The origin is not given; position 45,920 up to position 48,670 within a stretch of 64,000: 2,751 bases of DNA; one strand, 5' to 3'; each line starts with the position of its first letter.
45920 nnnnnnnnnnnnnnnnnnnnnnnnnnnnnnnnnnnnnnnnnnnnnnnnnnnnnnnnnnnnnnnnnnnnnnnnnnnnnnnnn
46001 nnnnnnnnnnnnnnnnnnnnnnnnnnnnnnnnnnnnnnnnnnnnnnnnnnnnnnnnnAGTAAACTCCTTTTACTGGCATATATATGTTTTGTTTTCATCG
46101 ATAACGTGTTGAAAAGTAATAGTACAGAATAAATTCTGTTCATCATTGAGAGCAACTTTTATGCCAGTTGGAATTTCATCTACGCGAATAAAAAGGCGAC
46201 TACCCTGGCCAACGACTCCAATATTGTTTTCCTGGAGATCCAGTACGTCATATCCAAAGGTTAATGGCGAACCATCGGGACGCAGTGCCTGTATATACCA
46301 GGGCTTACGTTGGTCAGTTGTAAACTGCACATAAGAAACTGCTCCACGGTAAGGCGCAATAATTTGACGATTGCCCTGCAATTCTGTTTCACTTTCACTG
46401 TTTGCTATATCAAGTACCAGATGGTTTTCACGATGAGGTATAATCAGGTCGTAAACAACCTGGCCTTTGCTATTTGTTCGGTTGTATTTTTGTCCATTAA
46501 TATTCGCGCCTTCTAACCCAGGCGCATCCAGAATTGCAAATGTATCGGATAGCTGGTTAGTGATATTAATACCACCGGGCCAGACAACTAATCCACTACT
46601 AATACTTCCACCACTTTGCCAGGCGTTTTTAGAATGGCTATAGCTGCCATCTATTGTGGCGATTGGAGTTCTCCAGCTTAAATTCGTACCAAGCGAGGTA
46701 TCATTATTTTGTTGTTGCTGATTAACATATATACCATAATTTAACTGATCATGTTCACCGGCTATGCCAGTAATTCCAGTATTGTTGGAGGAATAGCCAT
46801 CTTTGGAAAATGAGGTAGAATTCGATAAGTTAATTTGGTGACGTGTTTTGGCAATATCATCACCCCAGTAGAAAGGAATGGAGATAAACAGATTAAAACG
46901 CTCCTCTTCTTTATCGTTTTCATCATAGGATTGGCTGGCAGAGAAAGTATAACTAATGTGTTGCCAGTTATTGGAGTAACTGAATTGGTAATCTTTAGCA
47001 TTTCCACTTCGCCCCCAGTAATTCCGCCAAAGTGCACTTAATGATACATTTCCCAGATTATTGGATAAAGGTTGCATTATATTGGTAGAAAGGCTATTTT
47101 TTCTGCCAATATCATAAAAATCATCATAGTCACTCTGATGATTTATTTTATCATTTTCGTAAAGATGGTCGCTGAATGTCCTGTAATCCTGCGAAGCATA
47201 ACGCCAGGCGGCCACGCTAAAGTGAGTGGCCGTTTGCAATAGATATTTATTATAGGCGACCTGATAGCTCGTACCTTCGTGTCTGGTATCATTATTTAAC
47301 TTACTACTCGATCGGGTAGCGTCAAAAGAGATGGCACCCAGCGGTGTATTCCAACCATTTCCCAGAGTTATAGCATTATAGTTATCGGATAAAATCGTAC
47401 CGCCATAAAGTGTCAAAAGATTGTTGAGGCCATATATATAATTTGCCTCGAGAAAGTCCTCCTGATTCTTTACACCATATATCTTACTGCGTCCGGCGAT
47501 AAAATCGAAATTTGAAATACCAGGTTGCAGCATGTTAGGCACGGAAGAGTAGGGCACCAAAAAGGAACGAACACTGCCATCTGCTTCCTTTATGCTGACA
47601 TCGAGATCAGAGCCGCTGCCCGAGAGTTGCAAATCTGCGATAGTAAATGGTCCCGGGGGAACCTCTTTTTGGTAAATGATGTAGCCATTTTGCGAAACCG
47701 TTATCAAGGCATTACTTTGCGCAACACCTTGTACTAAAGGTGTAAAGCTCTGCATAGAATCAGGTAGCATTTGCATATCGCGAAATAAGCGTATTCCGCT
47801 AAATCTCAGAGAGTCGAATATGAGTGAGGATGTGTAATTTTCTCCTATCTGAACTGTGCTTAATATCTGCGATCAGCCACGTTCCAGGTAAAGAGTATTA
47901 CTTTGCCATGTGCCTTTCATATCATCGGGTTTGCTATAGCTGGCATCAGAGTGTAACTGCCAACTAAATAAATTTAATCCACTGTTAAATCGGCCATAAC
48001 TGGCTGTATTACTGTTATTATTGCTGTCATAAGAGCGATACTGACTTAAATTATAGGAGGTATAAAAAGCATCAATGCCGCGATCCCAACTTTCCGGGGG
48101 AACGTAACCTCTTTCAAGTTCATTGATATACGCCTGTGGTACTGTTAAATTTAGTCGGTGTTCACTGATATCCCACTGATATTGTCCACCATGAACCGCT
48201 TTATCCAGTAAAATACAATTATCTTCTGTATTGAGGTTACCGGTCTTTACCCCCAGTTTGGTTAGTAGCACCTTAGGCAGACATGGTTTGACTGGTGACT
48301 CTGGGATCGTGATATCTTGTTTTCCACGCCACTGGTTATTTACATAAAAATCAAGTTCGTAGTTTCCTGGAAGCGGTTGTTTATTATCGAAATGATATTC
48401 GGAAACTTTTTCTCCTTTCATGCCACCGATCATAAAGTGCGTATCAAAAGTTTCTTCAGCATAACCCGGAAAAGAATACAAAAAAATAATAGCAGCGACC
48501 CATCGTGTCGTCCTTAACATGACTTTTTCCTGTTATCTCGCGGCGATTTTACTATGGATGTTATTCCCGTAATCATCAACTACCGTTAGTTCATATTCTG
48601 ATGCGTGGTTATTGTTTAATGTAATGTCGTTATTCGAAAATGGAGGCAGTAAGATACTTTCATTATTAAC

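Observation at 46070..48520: Fimbrial usher is one 817-codon frame with a single in-frame TGA (47873-47875)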

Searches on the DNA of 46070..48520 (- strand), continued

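Call 19: get_annotated_region(hit=H11, flank=0)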
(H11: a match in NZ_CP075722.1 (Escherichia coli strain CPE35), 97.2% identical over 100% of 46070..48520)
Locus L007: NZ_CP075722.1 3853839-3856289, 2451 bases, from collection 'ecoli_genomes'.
description: Escherichia coli strain CPE35 chromosome, complete genome
organism: Escherichia coli strain CPE35 (NCBI taxid 562)
replicon: chromosome; assembly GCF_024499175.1
host: Sus scrofa; source: Pig feces; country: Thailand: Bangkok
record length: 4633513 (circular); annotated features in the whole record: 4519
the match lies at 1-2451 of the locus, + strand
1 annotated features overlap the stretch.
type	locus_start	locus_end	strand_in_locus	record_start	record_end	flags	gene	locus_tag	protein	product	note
CDS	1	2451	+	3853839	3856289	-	-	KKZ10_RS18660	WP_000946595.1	fimbrial biogenesis outer membrane usher protein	-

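Call 28: search_rna_families(source=window, start=47600, end=48100, threshold=evalue, max_evalue=10)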
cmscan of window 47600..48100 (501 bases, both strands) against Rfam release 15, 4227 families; matches with E-value up to 10: 0.
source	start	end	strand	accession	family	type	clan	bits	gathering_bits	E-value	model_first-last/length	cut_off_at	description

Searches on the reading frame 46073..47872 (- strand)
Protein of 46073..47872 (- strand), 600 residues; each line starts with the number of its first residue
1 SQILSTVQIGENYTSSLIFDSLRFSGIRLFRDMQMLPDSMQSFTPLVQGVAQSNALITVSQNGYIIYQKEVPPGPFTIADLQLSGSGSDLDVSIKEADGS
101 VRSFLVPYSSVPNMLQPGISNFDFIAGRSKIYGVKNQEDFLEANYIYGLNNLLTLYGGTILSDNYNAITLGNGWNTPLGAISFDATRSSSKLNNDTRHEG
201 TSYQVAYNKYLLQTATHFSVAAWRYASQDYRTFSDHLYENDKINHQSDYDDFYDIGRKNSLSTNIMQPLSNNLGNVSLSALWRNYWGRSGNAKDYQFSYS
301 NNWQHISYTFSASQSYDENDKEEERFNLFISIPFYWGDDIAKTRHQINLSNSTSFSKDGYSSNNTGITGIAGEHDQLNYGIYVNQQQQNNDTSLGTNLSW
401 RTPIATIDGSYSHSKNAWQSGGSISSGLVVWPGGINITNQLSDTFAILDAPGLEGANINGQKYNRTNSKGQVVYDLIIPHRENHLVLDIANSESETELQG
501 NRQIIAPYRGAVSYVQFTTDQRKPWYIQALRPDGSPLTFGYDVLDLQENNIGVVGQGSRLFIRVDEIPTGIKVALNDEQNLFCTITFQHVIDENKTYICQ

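Call 5: search_protein_families(library=pfam, proteins=[window:46073-47872:-])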
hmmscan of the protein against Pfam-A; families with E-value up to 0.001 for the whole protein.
window:46073-47872:- (600 aa): 2 families
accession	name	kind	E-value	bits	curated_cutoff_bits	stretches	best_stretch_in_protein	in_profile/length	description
PF00577.26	Usher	-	1.1e-155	520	27.1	1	2-517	44-549/549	Outer membrane usher protein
PF13953.12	PapC_C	-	1.9e-09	37.6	27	1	527-588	2-63/66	PapC C-terminal domain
